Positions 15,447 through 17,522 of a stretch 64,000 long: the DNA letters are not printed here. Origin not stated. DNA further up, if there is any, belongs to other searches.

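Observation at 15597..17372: Bacterial-type, C-Ala-less alanyl-tRNA synthetase in an otherwise archaeal translation apparatus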

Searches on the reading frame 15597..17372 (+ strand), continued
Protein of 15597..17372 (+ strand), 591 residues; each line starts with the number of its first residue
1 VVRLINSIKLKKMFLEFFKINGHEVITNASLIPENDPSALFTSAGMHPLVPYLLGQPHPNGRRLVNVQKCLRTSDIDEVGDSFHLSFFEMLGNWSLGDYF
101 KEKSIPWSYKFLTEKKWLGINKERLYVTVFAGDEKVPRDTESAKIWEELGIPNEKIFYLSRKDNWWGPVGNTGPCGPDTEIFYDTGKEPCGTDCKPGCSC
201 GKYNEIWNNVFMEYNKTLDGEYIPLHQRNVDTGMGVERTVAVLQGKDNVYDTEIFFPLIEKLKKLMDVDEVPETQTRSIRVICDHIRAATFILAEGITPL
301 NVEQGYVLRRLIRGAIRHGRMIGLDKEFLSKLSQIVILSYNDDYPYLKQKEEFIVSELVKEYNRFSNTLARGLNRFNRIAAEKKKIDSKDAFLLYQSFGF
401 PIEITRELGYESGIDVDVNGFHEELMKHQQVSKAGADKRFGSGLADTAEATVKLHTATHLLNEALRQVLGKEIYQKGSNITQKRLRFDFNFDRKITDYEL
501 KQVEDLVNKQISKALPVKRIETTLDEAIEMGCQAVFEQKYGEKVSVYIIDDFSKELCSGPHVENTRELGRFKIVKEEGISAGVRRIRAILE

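Call 20: list_cluster_members(proteins=[P0121, P0123, P0124, P0125, P0126, P0127, P0129, P0131, P0134, P0137])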
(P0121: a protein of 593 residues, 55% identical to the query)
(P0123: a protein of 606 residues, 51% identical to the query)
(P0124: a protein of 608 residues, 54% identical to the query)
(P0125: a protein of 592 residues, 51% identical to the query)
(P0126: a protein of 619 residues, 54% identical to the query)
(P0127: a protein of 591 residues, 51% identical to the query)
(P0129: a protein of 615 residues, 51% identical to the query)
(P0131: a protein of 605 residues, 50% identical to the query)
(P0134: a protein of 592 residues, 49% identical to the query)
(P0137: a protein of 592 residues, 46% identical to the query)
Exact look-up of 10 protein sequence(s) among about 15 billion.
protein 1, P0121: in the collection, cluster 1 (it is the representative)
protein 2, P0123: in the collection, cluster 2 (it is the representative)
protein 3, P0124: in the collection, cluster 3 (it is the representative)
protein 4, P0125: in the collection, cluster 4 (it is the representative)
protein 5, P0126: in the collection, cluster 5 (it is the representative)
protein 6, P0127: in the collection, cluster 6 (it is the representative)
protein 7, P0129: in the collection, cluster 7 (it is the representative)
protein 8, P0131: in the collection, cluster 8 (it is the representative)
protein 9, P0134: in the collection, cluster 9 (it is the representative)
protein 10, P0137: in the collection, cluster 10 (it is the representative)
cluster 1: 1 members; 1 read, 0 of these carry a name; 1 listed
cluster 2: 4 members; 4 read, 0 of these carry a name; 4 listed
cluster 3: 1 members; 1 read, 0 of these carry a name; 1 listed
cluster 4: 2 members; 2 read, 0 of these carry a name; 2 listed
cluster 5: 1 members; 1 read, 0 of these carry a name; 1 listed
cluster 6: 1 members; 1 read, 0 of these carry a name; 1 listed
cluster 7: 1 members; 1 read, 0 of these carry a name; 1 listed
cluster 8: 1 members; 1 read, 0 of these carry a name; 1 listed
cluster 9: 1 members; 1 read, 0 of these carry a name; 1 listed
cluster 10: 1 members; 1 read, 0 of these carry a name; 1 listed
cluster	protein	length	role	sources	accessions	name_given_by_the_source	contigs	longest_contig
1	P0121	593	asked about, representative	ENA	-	-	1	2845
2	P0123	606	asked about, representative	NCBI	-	-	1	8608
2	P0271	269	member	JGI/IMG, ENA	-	-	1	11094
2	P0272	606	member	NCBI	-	-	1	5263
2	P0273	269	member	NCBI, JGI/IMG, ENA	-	-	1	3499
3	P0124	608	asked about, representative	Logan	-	-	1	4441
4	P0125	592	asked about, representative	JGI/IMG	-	-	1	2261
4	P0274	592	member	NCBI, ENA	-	-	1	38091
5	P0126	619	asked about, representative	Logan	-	-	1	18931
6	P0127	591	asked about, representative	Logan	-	-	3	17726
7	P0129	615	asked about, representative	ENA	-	-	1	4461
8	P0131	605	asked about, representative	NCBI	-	-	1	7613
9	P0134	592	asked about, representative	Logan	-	-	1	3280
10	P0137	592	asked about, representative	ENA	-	-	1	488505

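Call 26: find_related_loci(query=window:15597-17372:+, collection=genome_contigs, flank=6000)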
Query window:15597-17372:+ (591 aa) in genome_contigs; peptide patterns used: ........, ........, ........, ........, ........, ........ (x = any residue, [..] = any of these).
599 stretches matched a pattern (row limit reached: there are more); 570 encode a relative of the query (tblastn E <= 1e-3); the best 80 are kept; 80 distinct loci.
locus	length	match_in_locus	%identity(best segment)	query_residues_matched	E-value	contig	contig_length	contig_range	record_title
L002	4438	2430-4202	79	1-591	0e+0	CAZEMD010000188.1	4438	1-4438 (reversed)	MAG TPA_asm: uncultured Candidatus Bathyarchaeia archaeon isolate SRP214966_co5_307 genome assembly, contig: NODE_23995_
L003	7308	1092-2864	79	1-591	0e+0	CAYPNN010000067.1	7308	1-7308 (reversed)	MAG TPA_asm: uncultured Candidatus Bathyarchaeia archaeon isolate binchicken_co178_193 genome assembly, contig: NODE_119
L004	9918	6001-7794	78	1-591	0e+0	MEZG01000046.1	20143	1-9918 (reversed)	MAG: Candidatus Bathyarchaeota archaeon RBG_13_60_20 RBG_13_scaffold_29047, whole genome shotgun sequence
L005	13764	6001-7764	78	4-591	0e+0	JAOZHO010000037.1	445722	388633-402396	MAG: Candidatus Bathyarchaeota archaeon isolate QDN_3 k147_941710, whole genome shotgun sequence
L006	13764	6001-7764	79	4-591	0e+0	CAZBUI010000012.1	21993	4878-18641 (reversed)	MAG TPA_asm: uncultured Candidatus Bathyarchaeia archaeon isolate binchicken_co19_312 genome assembly, contig: NODE_3649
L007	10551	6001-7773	74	1-591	0e+0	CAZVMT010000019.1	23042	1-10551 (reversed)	MAG TPA_asm: uncultured Candidatus Bathyarchaeia archaeon isolate binchicken_co262_317 genome assembly, contig: NODE_224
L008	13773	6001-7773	72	1-591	0e+0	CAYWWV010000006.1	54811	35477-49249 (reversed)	MAG TPA_asm: uncultured Candidatus Bathyarchaeia archaeon isolate binchicken_co19_455 genome assembly, contig: NODE_603_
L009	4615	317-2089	70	1-591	0e+0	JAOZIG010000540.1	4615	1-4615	MAG: Candidatus Bathyarchaeota archaeon isolate DYS_8 NODE_22608, whole genome shotgun sequence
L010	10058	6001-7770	63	4-591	0e+0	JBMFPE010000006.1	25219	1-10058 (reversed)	MAG: Candidatus Aenigmatarchaeota archaeon isolate KM4338-55 NODE_6_length_25219_cov_2.196285, whole genome shotgun sequ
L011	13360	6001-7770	63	4-591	0e+0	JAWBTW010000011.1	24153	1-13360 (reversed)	MAG: Candidatus Aenigmatarchaeota archaeon isolate JZ-1_201709_bins_53 JZ-1_201709_bins_53_scaffold_11, whole genome sho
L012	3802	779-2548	63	2-590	0e+0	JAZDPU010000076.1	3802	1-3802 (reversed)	MAG: Candidatus Aenigmatarchaeota archaeon isolate MEGAHIT-group-0.859 k141_11595420, whole genome shotgun sequence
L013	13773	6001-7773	75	1-591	0e+0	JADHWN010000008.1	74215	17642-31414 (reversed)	MAG: Candidatus Bathyarchaeota archaeon isolate BS750m-G28 BS-750m-C168, whole genome shotgun sequence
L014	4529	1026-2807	58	1-590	0e+0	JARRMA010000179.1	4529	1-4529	MAG: Candidatus Bathyarchaeota archaeon isolate Spart_086_MAG scaffold_19546, whole genome shotgun sequence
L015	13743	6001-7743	58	2-590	0e+0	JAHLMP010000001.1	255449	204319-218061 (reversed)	MAG: Candidatus Aenigmatarchaeota archaeon isolate DRTY-6_2_bin_201 NODE_1_length_255449_cov_52.1743, whole genome shotg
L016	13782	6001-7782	55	3-591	0e+0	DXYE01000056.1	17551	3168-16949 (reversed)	MAG TPA_asm: Clostridiales bacterium isolate HRGM_Genome_3853 HRGM_Genome_3853_56, whole genome shotgun sequence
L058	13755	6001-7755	53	5-590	0e+0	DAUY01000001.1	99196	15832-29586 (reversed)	MAG TPA_asm: Methanomassiliicoccaceae archaeon UBA370 UBA370_contig_2572, whole genome shotgun sequence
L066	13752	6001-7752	56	9-590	0e+0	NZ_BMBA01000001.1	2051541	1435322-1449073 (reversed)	Clostridium zeae strain CSC2 sequence01, whole genome shotgun sequence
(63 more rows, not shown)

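Call 63: search_protein_families(library=ncbifam, proteins=[L013:6010-7779:+, L058:6001-7770:+, L066:5989-7758:+, L010:6001-7776:+, L013:5808-6017:+], max_evalue=0.00001)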
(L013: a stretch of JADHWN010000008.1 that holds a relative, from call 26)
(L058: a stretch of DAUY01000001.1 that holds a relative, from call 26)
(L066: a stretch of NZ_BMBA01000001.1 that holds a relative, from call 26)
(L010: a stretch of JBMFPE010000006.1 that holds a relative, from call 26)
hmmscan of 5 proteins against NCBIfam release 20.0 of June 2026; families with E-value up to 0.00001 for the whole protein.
L013:6010-7779:+ (589 aa): 5 families
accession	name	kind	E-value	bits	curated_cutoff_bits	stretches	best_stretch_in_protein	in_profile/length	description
NF002436.0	PRK01584.1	equivalog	5.1e-266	883.9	529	1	3-588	2-593/595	alanine--tRNA ligase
TIGR00344.1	alaS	equivalog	2.3e-184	615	457.05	2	7-435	2-432/847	alanine--tRNA ligase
TIGR03683.1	A-tRNA_syn_arch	equivalog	1.2e-69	235.6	744.7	4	271-426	323-479/902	alanine--tRNA ligase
NF040865.1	a_tRNA_ed_AlaXM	equivalog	1.7e-19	70.5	300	1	447-587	93-233/234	alanyl-tRNA editing protein AlaXM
TIGR00418.1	thrS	equivalog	2.3e-08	33.4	383.65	1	452-573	2-130/565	threonine--tRNA ligase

L058:6001-7770:+ (589 aa): 5 families
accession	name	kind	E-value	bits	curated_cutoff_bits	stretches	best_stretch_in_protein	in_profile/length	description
NF002436.0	PRK01584.1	equivalog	2.1e-266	885.2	529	1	1-586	1-593/595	alanine--tRNA ligase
TIGR00344.1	alaS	equivalog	6.6e-190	633.3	457.05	2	5-433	1-432/847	alanine--tRNA ligase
TIGR03683.1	A-tRNA_syn_arch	equivalog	1.7e-77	261.5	744.7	3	272-422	329-476/902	alanine--tRNA ligase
NF040865.1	a_tRNA_ed_AlaXM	equivalog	3.1e-20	72.9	300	1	446-584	94-232/234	alanyl-tRNA editing protein AlaXM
TIGR00418.1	thrS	equivalog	3.8e-06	26.1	383.65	1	450-574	2-133/565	threonine--tRNA ligase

L066:5989-7758:+ (589 aa): 4 families
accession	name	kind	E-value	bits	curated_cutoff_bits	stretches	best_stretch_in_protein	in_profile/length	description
NF002436.0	PRK01584.1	equivalog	1.8e-286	951.4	529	1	1-588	1-592/595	alanine--tRNA ligase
TIGR00344.1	alaS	equivalog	4.2e-188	627.4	457.05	2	5-435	1-431/847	alanine--tRNA ligase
TIGR03683.1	A-tRNA_syn_arch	equivalog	1.8e-72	244.9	744.7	4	274-432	330-483/902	alanine--tRNA ligase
NF040865.1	a_tRNA_ed_AlaXM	equivalog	1.3e-21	77.4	300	1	444-587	89-232/234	alanyl-tRNA editing protein AlaXM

L010:6001-7776:+ (591 aa): 5 families
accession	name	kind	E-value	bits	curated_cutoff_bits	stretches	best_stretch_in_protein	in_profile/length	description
NF002436.0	PRK01584.1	equivalog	8e-277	919.5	529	1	2-591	1-594/595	alanine--tRNA ligase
TIGR00344.1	alaS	equivalog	3.5e-193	644.2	457.05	2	9-436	4-432/847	alanine--tRNA ligase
TIGR03683.1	A-tRNA_syn_arch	equivalog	2e-70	238.1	744.7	3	447-586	591-731/902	alanine--tRNA ligase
NF040865.1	a_tRNA_ed_AlaXM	equivalog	1.8e-21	76.9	300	1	448-589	93-233/234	alanyl-tRNA editing protein AlaXM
TIGR00418.1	thrS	equivalog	4.7e-10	39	383.65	1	453-577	2-132/565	threonine--tRNA ligase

L013:5808-6017:+ (69 aa): 1 family
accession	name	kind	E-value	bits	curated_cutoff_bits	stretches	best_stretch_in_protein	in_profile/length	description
TIGR03683.1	A-tRNA_syn_arch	equivalog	7.5e-10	37.7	744.7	1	6-63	2-59/902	alanine--tRNA ligase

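Call 66: list_cluster_members(proteins=[P0001, P0002, P0024, P0084, P0094])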
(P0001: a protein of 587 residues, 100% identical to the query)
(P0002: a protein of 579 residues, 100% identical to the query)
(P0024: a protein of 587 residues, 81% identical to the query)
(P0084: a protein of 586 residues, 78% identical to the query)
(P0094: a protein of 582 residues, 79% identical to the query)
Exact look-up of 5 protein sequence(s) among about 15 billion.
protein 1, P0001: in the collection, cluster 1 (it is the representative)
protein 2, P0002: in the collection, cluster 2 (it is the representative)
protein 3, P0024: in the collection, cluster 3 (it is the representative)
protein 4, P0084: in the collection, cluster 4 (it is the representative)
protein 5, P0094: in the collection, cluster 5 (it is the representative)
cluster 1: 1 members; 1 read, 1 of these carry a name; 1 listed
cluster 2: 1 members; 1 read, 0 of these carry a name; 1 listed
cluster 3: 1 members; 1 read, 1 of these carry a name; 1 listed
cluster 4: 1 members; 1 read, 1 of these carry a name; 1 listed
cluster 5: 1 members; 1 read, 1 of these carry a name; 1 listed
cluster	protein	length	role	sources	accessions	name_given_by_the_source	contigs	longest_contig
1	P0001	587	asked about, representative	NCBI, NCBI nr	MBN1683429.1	alanine--tRNA ligase [Candidatus Bathyarchaeota archaeon]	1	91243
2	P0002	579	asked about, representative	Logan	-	-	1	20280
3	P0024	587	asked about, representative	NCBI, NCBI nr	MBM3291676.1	alanine--tRNA ligase [Candidatus Bathyarchaeota archaeon]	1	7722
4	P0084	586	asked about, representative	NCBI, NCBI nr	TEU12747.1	alanine--tRNA ligase [Candidatus Bathyarchaeota archaeon] | MAG: alanine--tRNA ligase [Candidatus Bathyarchaeota archaeon]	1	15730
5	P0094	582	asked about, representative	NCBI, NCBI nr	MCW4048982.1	MAG: alanine--tRNA ligase [Candidatus Bathyarchaeota archaeon] | alanine--tRNA ligase [Candidatus Bathyarchaeota archaeon]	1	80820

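Call 73: predict_structure(alignment_id=A1)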
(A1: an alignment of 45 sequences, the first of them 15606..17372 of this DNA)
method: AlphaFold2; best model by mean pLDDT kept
length: 588 residues; sequences in the alignment: 45
mean_pLDDT: 54.0   pTM: 0.42
mean pLDDT of the five models: 54.0, 52.0, 49.9, 48.4, 44.5
residues with pLDDT >= 90: 2; 70-90: 152; 50-70: 193; < 50: 241
segments of 3 or more residues with pLDDT < 50: 1-8, 21-97, 123-125, 127-135, 156-246, 294-304, 425-444, 530-539, 575-580
pLDDT, mean of each block of 10 residues (from residue 1): 44 60 35 28 32 27 25 25 32 40 63 67 47 49 70 46 25 24 25 26 28 28 32 39 49 81 82 62 65 44 50 67 78 74 78 77 66 76 76 53 68 77 42 28 51 74 79 52 64 84 85 70 60 39 64 61 80 49 62
secondary structure, 60 per line:
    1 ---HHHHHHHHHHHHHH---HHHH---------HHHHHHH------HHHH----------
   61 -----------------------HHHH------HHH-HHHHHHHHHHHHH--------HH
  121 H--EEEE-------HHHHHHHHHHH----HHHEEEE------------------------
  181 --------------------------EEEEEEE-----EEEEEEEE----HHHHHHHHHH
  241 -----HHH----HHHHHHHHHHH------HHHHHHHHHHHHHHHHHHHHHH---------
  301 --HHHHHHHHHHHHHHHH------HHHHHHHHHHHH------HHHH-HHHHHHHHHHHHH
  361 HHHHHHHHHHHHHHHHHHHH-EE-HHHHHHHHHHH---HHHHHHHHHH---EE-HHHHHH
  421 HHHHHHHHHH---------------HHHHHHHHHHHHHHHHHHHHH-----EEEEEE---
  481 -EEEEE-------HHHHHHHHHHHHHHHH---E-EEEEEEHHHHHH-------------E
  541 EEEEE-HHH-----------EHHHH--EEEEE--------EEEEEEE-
elements in order: H4-17 H21-24 H34-40 H47-50 H84-87 H98-110 E124-127 H135-145 E153-156 E207-213 E219-226 H231-240 H253-263 H270-291 H303-318 H325-336 H343-346 H348-380 H385-395 H399-408 H415-430 H446-466 E472-477 E482-486 H494-509 E515-520 H521-526 E540-545 H562-565 E568-572 E581-587
